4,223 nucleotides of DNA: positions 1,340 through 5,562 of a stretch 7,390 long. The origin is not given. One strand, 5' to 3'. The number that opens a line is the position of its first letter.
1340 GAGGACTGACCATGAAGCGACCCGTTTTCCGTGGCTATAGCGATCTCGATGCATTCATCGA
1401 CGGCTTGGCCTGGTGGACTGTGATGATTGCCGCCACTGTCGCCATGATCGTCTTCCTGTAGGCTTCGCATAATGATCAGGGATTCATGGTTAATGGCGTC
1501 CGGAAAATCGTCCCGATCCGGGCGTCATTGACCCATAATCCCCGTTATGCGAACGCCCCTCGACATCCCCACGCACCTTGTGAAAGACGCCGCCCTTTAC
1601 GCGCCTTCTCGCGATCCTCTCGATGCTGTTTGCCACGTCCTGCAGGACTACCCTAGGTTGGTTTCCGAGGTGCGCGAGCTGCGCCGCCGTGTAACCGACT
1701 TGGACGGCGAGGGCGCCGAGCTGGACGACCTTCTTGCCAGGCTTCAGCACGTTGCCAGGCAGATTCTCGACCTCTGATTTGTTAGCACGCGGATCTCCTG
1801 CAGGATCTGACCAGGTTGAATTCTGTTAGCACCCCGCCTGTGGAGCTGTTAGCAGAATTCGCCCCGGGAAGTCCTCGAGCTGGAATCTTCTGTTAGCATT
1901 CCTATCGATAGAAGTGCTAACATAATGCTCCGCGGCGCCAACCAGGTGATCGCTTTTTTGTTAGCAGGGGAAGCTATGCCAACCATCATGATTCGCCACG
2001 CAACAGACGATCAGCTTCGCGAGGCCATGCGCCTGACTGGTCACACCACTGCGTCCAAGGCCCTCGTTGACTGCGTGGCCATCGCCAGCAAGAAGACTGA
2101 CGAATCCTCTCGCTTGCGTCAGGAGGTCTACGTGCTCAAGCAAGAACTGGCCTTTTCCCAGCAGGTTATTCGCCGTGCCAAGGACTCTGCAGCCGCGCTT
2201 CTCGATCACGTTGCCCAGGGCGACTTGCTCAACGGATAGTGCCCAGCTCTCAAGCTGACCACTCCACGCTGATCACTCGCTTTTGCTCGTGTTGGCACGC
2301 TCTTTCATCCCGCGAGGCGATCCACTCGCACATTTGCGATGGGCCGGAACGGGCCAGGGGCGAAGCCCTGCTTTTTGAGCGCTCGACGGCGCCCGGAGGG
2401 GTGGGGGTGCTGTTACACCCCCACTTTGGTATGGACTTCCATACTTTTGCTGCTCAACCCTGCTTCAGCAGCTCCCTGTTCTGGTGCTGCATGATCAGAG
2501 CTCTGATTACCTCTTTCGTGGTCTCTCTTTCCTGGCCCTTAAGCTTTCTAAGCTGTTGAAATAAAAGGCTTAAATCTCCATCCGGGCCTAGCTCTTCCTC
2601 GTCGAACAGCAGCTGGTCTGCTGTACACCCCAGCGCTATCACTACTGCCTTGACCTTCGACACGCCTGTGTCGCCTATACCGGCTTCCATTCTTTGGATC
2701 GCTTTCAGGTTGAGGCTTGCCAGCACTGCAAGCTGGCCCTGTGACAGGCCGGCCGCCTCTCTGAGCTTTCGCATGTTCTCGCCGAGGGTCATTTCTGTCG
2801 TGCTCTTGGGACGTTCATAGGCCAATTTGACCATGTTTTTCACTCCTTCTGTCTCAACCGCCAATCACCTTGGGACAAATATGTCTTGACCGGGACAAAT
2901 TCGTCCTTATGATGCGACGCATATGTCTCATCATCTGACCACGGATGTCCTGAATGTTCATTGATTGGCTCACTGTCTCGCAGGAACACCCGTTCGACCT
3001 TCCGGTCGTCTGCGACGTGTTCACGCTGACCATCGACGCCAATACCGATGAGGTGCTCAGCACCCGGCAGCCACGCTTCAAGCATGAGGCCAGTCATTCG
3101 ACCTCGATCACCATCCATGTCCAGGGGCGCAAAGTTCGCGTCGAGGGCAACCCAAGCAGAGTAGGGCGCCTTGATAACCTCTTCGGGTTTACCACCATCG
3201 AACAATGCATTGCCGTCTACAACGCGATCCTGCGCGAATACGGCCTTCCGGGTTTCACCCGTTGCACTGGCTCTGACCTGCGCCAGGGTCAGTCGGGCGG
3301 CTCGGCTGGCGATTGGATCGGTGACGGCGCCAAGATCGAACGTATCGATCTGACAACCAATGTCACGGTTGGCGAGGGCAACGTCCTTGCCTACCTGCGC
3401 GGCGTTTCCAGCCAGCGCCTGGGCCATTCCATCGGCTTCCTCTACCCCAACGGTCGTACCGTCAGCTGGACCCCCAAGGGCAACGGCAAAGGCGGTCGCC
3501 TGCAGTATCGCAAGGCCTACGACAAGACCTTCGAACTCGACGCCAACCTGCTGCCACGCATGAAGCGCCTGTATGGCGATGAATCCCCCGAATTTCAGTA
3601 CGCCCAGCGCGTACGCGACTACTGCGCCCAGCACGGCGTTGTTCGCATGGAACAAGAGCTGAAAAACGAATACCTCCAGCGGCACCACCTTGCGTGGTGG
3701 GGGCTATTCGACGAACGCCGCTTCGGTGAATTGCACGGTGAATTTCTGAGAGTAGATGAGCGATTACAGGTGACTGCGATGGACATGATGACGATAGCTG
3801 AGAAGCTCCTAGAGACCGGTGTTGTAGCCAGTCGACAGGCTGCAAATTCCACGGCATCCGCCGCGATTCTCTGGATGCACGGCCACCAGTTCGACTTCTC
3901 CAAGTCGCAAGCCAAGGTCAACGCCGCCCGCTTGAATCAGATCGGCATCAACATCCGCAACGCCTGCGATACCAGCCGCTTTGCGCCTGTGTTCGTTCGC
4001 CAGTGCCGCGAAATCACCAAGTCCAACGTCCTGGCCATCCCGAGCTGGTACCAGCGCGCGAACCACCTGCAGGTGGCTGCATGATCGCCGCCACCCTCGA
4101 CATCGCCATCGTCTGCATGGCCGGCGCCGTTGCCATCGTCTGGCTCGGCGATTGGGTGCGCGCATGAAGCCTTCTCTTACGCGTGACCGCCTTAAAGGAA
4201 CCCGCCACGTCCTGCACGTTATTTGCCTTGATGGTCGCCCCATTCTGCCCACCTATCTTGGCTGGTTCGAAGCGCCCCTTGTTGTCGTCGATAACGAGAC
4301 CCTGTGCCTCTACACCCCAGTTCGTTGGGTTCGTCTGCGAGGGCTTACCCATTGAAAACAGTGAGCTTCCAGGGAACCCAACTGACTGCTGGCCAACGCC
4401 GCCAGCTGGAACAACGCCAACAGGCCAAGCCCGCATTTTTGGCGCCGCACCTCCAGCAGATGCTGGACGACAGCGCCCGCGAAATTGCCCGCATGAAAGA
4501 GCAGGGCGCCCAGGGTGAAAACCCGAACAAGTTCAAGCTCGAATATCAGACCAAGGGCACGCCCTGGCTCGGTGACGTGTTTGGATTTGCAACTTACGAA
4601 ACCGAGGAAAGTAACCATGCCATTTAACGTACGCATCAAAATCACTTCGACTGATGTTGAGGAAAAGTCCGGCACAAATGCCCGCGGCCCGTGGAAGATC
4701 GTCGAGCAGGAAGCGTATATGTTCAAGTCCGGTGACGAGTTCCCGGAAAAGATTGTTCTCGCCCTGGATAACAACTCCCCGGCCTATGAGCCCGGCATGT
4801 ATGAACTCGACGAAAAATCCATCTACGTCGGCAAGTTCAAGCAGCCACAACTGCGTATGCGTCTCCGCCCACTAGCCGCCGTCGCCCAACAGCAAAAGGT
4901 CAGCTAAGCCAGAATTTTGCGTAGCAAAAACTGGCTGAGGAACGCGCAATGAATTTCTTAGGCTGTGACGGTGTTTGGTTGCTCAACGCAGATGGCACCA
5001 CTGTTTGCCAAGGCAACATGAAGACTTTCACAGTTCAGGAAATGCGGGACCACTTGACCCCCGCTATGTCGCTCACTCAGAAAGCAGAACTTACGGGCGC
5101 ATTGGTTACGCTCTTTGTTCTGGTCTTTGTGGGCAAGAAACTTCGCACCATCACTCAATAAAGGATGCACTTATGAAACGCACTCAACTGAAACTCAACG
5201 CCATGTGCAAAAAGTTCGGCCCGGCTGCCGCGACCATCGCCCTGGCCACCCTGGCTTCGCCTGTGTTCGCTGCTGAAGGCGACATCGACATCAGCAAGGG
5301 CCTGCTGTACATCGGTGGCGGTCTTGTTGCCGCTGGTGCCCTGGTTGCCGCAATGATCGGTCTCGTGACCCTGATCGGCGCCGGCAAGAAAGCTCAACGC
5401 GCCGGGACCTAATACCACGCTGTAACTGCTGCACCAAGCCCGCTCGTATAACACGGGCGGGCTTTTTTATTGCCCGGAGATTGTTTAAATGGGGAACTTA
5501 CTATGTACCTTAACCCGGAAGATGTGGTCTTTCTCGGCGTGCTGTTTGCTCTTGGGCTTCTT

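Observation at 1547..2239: Two orphan VapB/DUF2191-like RHH proteins with coiled-coil tails and no toxin partner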

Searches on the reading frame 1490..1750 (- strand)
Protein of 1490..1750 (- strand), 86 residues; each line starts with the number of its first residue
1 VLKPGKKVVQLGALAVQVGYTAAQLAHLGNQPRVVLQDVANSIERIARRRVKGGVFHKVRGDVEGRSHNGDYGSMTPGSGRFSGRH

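Call 3: search_protein_families(library=pfam, proteins=[window:1490-1750:-], max_evalue=10)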
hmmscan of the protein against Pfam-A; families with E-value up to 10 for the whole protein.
window:1490-1750:- (86 aa): 0 families

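Call 4: search_protein_families(library=phrogs, proteins=[window:1490-1750:-], max_evalue=10)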
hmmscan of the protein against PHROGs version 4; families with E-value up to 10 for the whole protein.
window:1490-1750:- (86 aa): 0 families

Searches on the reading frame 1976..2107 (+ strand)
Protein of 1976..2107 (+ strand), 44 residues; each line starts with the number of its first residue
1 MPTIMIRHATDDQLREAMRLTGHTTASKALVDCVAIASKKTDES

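Call 55: search_solved_structures(query=A3, max_evalue=10, show_alignments=4)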
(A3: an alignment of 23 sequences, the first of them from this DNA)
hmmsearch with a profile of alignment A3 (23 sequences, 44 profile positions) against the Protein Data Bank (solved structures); distinct sequences matched with E-value up to 10: 4.
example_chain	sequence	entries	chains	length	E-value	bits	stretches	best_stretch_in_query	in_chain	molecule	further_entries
7e4j_A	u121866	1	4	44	0.77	12.7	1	2-18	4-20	Antitoxin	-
3v7i_A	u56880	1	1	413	1.3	12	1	21-34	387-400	Putative polyketide synthase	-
8vgs_A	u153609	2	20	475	1.5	11.7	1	21-37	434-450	Ribulose bisphosphate carboxylase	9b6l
6dju_A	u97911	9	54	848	8.4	9.4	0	15-33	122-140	Chaperone protein ClpB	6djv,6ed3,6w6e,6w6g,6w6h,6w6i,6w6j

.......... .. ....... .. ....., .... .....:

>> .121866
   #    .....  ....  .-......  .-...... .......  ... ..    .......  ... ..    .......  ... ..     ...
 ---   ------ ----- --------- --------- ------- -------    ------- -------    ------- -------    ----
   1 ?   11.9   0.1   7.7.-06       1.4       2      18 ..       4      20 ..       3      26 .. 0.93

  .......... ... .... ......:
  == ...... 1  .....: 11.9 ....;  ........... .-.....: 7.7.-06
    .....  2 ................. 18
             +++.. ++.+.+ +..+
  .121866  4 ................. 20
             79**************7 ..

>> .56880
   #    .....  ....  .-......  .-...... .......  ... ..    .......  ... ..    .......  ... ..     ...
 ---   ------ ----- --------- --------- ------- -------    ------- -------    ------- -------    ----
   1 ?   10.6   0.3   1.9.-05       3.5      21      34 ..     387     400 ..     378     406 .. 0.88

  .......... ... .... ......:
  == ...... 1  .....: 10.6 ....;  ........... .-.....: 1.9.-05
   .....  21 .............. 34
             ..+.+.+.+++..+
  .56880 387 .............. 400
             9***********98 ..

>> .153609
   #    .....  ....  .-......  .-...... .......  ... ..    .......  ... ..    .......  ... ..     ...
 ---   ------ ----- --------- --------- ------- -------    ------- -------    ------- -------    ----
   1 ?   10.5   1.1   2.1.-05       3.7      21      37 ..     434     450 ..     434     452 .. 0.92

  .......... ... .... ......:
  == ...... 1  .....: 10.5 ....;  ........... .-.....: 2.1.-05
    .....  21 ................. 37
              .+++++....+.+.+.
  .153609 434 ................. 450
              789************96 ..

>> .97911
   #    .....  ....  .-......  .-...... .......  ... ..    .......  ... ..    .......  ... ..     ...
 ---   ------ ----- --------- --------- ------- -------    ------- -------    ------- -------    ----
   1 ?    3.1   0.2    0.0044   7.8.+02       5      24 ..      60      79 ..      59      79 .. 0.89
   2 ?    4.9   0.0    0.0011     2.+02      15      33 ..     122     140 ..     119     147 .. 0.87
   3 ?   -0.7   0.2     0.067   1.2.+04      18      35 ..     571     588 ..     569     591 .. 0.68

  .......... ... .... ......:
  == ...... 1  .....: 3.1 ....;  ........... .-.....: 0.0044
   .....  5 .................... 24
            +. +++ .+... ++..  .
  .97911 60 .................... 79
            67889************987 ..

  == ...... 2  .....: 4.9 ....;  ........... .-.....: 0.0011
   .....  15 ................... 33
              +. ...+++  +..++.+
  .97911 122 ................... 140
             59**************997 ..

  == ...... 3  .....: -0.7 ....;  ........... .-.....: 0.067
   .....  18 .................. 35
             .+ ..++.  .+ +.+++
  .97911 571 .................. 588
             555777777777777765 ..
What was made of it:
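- The best, non-significant, PDB hit of the N-terminal profile is a 44-aa antitoxin, 7e4j (E 0.77; call 55).
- Tried and rejected: An N-terminal-only ORF-B profile gave one non-significant antitoxin hit (call 55).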

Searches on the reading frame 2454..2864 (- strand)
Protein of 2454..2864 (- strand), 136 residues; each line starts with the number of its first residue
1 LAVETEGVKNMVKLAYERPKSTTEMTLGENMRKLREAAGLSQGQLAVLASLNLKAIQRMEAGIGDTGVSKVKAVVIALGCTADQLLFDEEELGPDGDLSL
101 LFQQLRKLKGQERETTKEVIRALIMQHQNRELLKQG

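Call 3: search_protein_families(library=pfam, proteins=[window:2454-2864:-], max_evalue=10)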
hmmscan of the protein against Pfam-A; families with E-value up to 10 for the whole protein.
window:2454-2864:- (136 aa): 3 families
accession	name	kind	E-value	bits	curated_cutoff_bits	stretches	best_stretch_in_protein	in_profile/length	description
PF13560.12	HTH_31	-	7.6e-08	33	27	1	27-84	2-60/64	Helix-turn-helix domain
PF01381.28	HTH_3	-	2.2e-07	31.2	23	1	31-85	1-55/55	Helix-turn-helix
PF13413.12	HTH_25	-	0.026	14.8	24.6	1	31-62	2-33/62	Helix-turn-helix domain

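Call 4: search_protein_families(library=phrogs, proteins=[window:2454-2864:-], max_evalue=10)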
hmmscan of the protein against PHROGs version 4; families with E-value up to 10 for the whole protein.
window:2454-2864:- (136 aa): 25 families
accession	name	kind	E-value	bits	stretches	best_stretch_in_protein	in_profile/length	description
phrog_3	-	transcription regulation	1.6e-09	39.1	1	20-93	82-153/430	transcriptional repressor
phrog_8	-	transcription regulation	4.9e-09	37.1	1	17-120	67-155/346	transcriptional regulator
phrog_5823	-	transcription regulation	8.2e-08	32.8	1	22-92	2-73/404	transcriptional regulator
phrog_1373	-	transcription regulation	5.2e-07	30.8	1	15-90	54-127/166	transcriptional regulator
phrog_2328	-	transcription regulation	5.9e-07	30.3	1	17-96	6-87/128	transcriptional repressor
phrog_4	-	transcription regulation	1.5e-06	28.4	1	19-95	125-201/400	transcriptional repressor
phrog_955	-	DNA, RNA and nucleotide metabolism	1.7e-05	25.6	1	15-63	13-61/142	HTH DNA binding protein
phrog_4836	-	transcription regulation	1.8e-05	25.4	1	19-90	68-139/194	CII-like regulator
phrog_4583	-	transcription regulation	2.3e-05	25.3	1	19-91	3-75/81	transcriptional repressor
phrog_11553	-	unknown function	0.00029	21.2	1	25-81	34-89/278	-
phrog_9908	-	DNA, RNA and nucleotide metabolism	0.0014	18.8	1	24-83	11-70/282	DNA binding protein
phrog_4739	-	unknown function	0.0021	18.7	1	21-90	62-131/167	-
phrog_13326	-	unknown function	0.0024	19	1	42-127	10-93/151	-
phrog_147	-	transcription regulation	0.0025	19.1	1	25-75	3-54/100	transcriptional regulator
phrog_2439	-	transcription regulation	0.0033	17.4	1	24-120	5-95/367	transcriptional regulator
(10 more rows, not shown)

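Call 77: search_protein_families(library=padloc, proteins=[window:2454-2864:-], max_evalue=1)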
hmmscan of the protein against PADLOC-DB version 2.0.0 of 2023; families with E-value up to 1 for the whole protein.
window:2454-2864:- (136 aa): 7 families
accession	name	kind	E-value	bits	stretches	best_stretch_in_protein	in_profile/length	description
PDLC04142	capH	-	4.5e-10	38.5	1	24-123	4-98/103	capH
PDLC03665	Control_protein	-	1.7e-06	26.2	1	24-86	6-69/77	control protein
PDLC02926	HTH_VI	-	6.3e-05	21.2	1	27-95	2-70/92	-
PDLC03664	Control_protein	-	0.0002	19.7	1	26-72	13-57/74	control protein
PDLC03953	RmrA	-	0.0018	15.5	1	26-120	5-93/373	-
PDLC03671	Control_protein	-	0.017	13.4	1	26-79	14-67/84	control protein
PDLC03946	RmrA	-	0.026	11.2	1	33-116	9-90/357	-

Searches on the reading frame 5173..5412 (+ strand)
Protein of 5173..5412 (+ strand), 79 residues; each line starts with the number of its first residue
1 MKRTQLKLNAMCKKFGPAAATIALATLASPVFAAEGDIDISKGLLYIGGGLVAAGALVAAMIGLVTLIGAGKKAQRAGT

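Call 76: search_protein_families(library=pfam, proteins=[window:5173-5412:+], max_evalue=0.01)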
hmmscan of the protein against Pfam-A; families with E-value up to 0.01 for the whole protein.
window:5173-5412:+ (79 aa): 2 families
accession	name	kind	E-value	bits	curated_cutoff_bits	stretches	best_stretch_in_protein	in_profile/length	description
PF13055.11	DUF3917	-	0.00047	21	25.1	1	6-68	3-66/71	Protein of unknown function (DUF3917)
PF11174.13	DUF2970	-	0.0093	16.2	27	0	37-68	24-55/56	Protein of unknown function (DUF2970)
